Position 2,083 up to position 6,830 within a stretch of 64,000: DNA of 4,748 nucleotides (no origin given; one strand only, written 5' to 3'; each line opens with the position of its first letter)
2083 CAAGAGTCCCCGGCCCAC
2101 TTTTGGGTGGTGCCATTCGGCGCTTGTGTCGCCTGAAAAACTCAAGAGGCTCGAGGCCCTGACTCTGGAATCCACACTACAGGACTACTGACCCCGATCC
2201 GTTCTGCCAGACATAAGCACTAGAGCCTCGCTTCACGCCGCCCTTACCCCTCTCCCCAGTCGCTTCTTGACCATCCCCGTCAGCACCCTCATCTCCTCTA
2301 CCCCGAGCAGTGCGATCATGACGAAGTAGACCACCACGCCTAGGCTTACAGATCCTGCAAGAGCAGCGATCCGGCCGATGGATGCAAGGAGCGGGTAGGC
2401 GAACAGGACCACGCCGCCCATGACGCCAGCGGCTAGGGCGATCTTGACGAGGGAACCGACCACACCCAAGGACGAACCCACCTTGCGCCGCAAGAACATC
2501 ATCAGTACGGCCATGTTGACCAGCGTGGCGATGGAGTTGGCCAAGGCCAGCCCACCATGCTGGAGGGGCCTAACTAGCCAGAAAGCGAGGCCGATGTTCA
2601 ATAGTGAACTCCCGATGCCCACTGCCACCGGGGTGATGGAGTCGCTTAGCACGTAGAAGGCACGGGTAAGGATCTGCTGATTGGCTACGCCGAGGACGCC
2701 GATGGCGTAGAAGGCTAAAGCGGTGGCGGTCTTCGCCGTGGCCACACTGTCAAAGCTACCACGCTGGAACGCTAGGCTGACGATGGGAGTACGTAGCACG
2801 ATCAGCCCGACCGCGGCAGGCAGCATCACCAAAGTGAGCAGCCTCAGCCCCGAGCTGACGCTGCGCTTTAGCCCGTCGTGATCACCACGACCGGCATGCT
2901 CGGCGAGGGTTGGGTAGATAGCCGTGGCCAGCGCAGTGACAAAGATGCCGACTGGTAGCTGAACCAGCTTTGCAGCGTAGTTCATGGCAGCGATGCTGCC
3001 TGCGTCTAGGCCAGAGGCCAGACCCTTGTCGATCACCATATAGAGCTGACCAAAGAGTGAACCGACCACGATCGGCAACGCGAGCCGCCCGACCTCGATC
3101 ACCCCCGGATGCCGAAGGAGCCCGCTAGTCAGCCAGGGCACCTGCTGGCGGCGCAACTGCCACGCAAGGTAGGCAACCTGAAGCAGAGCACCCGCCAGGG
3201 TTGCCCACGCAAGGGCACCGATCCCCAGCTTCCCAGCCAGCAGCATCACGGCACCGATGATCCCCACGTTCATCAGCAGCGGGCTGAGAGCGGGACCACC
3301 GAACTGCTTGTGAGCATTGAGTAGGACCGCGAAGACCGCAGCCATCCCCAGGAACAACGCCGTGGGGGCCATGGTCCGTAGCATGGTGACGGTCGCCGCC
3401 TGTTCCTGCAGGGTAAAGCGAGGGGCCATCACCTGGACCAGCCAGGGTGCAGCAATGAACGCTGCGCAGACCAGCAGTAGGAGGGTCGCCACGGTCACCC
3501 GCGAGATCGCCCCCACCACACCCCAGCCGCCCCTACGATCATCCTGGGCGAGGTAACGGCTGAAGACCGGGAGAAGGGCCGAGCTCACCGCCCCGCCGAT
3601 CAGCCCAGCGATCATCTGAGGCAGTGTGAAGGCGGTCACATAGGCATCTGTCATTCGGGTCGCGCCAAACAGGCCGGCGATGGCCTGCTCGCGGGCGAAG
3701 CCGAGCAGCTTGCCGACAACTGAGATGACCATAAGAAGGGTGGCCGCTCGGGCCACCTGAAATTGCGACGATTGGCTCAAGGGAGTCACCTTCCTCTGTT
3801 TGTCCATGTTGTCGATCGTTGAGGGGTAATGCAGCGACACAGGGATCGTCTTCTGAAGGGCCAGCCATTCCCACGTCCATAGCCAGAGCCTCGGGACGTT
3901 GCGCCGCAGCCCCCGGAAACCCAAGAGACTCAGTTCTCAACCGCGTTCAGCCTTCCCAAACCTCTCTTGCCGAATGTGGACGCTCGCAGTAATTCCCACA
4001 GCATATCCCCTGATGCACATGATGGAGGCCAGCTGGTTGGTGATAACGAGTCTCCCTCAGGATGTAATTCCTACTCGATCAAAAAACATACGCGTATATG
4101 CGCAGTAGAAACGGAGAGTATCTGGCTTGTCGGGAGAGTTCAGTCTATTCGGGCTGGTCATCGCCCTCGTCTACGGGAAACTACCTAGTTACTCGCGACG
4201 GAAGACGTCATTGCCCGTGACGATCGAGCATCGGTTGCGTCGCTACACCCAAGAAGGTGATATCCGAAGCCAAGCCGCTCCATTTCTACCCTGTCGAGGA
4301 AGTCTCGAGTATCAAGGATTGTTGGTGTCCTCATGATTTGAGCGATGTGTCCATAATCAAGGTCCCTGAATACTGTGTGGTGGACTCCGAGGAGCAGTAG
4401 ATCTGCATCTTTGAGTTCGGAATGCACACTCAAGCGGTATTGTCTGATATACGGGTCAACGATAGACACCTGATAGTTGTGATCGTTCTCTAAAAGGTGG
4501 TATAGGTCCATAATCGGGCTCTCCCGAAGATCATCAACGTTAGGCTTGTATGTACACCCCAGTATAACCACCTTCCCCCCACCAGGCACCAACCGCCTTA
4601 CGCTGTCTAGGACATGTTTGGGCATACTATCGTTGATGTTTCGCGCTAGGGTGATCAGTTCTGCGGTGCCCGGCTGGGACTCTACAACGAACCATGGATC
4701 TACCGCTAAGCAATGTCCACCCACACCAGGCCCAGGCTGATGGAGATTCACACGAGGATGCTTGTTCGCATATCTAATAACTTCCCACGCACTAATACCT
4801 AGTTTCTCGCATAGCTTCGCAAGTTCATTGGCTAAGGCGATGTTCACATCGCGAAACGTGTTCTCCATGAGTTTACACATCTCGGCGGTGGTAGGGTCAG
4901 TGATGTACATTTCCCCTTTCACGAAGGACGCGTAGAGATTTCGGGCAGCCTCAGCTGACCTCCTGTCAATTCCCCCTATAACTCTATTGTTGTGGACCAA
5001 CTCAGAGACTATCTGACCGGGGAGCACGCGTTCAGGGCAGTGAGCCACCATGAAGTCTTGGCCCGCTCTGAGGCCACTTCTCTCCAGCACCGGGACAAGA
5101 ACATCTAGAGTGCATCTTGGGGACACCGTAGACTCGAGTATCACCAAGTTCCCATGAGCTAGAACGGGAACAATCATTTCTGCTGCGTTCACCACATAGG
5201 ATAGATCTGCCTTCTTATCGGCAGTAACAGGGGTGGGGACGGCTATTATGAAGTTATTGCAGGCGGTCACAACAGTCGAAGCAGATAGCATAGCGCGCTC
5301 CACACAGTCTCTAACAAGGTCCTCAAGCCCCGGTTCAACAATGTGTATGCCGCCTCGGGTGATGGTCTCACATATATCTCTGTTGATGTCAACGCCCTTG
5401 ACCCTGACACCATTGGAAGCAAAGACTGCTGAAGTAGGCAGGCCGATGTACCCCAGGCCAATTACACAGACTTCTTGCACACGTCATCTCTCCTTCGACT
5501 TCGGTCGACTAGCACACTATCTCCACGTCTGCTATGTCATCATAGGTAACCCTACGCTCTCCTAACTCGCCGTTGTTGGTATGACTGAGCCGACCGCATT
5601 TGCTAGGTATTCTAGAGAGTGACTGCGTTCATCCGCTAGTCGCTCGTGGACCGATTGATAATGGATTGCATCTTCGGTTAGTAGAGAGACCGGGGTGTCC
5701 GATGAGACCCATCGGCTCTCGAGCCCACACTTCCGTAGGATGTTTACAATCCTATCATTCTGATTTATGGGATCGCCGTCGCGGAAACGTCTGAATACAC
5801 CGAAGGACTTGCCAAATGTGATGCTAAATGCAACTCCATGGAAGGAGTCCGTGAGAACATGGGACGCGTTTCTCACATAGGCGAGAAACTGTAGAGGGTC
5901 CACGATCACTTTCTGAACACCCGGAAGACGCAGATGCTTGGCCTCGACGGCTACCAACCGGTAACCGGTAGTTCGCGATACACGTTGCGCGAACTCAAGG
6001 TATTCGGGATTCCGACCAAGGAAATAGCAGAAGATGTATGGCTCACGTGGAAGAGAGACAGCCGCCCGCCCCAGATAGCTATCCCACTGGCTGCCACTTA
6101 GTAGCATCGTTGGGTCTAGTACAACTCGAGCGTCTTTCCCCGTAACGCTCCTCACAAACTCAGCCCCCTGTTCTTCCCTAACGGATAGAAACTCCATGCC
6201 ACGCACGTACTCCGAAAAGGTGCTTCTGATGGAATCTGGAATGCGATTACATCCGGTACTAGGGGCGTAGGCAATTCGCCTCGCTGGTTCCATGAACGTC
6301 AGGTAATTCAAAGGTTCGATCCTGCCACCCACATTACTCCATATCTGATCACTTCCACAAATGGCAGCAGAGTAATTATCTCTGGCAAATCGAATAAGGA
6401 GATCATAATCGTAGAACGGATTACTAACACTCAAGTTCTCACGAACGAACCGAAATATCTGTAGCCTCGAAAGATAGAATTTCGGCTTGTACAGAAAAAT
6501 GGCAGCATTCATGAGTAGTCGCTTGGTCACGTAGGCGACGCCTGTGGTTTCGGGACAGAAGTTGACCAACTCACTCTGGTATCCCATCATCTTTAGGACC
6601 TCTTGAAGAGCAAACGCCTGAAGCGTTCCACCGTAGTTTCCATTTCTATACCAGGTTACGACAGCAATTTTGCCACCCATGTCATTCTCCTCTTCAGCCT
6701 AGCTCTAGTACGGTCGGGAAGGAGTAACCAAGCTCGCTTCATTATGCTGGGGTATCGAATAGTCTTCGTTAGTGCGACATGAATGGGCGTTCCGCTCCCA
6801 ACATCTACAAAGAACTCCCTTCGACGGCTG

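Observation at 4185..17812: Predicted unusual repeat unit: diamino- or amido-modified deoxy-hexose, pyruvylated, with a possible amino-acid-amidated ManNAcA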

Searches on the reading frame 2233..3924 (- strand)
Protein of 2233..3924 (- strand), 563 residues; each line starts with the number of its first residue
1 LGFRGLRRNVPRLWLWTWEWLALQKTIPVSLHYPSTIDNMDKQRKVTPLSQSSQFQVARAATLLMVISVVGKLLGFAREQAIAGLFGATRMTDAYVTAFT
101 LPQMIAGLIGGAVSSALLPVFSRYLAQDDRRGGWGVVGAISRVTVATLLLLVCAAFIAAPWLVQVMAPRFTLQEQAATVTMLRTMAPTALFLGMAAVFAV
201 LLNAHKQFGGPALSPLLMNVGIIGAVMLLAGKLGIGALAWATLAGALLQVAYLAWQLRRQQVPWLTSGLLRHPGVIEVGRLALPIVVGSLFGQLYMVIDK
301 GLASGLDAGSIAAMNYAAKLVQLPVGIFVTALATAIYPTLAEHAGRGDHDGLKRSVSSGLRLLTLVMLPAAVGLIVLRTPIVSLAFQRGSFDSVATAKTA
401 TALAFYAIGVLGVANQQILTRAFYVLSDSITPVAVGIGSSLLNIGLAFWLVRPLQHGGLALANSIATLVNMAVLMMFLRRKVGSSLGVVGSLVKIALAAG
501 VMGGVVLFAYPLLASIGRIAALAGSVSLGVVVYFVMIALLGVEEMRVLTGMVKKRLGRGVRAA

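Call 3: search_protein_families(library=pfam, proteins=[window:2233-3924:-])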
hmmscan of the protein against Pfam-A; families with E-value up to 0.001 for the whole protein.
window:2233-3924:- (563 aa): 3 families
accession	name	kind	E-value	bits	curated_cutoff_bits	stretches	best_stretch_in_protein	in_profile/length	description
PF03023.19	MurJ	-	4.8e-95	319.2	27.4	1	82-510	1-433/451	Lipid II flippase MurJ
PF01554.23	MatE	-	2.5e-13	50.5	24.9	1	284-449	1-161/161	MatE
PF13440.11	Polysacc_synt_3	-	7.7e-12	45.5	23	1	151-386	61-284/293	Polysaccharide biosynthesis protein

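Call 5: search_protein_families(library=ncbifam, proteins=[window:2233-3924:-], max_evalue=0.01)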
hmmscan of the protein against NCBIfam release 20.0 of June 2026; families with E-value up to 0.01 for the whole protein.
window:2233-3924:- (563 aa): 2 families
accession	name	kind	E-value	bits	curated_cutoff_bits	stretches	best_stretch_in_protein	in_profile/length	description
TIGR01695.1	murJ_mviN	equivalog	2.6e-106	356.4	235.55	1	58-548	3-504/506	murein biosynthesis integral membrane protein MurJ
TIGR00797.1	matE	subfamily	2.6e-10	39.8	147.4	1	284-516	1-240/396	MATE family efflux transporter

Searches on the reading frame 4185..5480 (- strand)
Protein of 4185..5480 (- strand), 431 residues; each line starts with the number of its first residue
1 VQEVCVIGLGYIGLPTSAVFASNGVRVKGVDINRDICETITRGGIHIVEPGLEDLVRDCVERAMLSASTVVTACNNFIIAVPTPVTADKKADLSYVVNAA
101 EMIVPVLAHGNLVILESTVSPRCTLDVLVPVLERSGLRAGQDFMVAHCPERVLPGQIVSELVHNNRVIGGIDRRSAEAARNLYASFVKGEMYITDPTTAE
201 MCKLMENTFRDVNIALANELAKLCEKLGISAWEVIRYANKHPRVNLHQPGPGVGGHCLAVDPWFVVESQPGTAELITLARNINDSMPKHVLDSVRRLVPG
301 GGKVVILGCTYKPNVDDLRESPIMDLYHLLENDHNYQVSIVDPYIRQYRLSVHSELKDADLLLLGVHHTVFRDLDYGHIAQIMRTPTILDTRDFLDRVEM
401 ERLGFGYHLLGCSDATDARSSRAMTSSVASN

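Call 3: search_protein_families(library=pfam, proteins=[window:4185-5480:-])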
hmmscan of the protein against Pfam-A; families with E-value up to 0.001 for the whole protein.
window:4185-5480:- (431 aa): 4 families
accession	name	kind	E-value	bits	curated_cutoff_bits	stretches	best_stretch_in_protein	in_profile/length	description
PF03721.20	UDPG_MGDP_dh_N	-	3e-50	170.9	27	1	3-178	2-182/187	UDP-glucose/GDP-mannose dehydrogenase family, NAD binding domain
PF00984.24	UDPG_MGDP_dh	-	1.1e-27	96.3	25.4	1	198-284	2-93/94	UDP-glucose/GDP-mannose dehydrogenase family, central domain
PF03720.21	UDPG_MGDP_dh_C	-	9.9e-20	71.3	30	1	306-397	2-103/103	UDP-glucose/GDP-mannose dehydrogenase family, UDP binding domain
PF03446.21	NAD_binding_2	-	3.9e-05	24.2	21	1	4-124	2-100/161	NAD binding domain of 6-phosphogluconate dehydrogenase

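Call 5: search_protein_families(library=ncbifam, proteins=[window:4185-5480:-], max_evalue=0.01)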
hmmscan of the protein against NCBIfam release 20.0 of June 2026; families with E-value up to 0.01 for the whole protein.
window:4185-5480:- (431 aa): 11 families
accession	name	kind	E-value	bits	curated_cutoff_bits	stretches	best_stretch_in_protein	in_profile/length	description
NF008286.0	PRK11064.1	equivalog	1.1e-127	426.1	459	1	2-382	4-410/420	UDP-N-acetyl-D-mannosamine dehydrogenase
TIGR03026.1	NDP-sugDHase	subfamily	1.7e-124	415.7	189.8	1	3-393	2-413/413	nucleotide sugar dehydrogenase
NF040825.1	UDPMaNacDH_Arch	equivalog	2.1e-120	402.4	750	1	3-397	2-403/418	UDP-N-acetyl-D-mannosamine dehydrogenase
NF011729.0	PRK15182.1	equivalog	7e-54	183.2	592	1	4-374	9-394/425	Vi polysaccharide biosynthesis UDP-N-acetylglucosamine C-6 dehydrogenase TviB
NF041297.1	UDPGDh_AglM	equivalog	3e-50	171.4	670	1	3-346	2-360/429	UDP-glucose 6-dehydrogenase AglM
NF047673.2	TeichurnBiosyTuaD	equivalog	3.4e-48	164.9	700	1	1-412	1-431/439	UDP-glucose 6-dehydrogenase TuaD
NF011631.0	PRK15057.1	equivalog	2.5e-11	43.3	757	1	4-329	3-324/388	UDP-glucose 6-dehydrogenase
NF043037.1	ThreonDh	equivalog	0.00014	21.4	350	1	2-55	3-55/297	L-threonate dehydrogenase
NF012005.0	PRK15461.1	equivalog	0.00077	18.7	348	0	1-230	1-198/298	sulfolactaldehyde 3-reductase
TIGR03911.1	pyrrolys_PylD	equivalog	0.0032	16.6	150.05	1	2-42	146-186/266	3-methylornithyl-N6-L-lysine dehydrogenase PylD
TIGR01692.1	HIBADH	equivalog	0.0056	16.1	291.6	0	7-235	2-198/288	3-hydroxyisobutyrate dehydrogenase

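Call 52: search_solved_structures(query=window:4185-5480:-, max_evalue=1e-30)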
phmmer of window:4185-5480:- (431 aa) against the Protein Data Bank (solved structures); distinct sequences matched with E-value up to 1e-30: 10.
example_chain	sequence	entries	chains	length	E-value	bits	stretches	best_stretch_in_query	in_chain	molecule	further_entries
3ojl_A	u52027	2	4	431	1.9e-121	409.3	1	4-396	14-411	Cap5O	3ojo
4r16_A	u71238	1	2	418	4.7e-95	322.3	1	4-405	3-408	418aa long hypothetical UDP-N-acetyl-D-mannosaminuronic acid dehydrogenase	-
4xr9_A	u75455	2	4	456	1.4e-54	189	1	4-411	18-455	CalS8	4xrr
3g79_A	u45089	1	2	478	8.7e-50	173.2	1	3-411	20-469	NDP-N-acetyl-D-galactosaminuronic acid dehydrogenase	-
3vtf_A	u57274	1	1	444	4.9e-39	137.8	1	3-345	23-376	UDP-glucose 6-dehydrogenase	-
2y0e_A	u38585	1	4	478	2.3e-36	128.9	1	4-426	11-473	UDP-GLUCOSE DEHYDROGENASE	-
4a7p_A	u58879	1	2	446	2.4e-36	128.9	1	4-411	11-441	UDP-GLUCOSE DEHYDROGENASE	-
3gg2_A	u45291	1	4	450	2.8e-35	125.4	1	3-393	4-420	Sugar dehydrogenase, UDP-glucose/GDP-mannose dehydrogenase family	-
2y0d_A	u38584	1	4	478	4.2e-35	124.8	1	4-426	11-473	UDP-GLUCOSE DEHYDROGENASE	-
2y0c_A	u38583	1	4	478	4.2e-35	124.8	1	4-426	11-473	UDP-GLUCOSE DEHYDROGENASE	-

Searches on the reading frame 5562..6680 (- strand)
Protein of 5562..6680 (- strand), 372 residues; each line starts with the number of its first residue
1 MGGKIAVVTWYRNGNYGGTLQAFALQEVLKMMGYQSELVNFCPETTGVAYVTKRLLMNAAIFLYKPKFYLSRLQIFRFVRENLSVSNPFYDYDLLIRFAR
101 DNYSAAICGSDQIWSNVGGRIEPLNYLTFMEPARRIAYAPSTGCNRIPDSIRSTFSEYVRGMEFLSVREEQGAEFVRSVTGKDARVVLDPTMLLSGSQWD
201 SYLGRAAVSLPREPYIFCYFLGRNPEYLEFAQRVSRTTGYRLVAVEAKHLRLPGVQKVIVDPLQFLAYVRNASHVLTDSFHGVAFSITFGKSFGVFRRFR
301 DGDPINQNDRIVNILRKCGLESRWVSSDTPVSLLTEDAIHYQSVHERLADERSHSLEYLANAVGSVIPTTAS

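Call 3: search_protein_families(library=pfam, proteins=[window:5562-6680:-])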
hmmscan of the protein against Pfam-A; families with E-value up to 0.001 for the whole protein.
window:5562-6680:- (372 aa): 1 family
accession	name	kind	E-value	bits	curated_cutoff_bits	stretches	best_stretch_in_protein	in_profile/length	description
PF04230.19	PS_pyruv_trans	-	1.8e-27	97.4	25.3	1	15-296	1-276/280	Polysaccharide pyruvyl transferase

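Call 5: search_protein_families(library=ncbifam, proteins=[window:5562-6680:-], max_evalue=0.01)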
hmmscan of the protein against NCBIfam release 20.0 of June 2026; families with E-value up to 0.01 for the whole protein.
window:5562-6680:- (372 aa): 0 families

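Call 64: search_solved_structures(query=window:5562-6680:-, max_evalue=0.01)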
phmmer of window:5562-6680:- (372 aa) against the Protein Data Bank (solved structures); distinct sequences matched with E-value up to 0.01: 0.
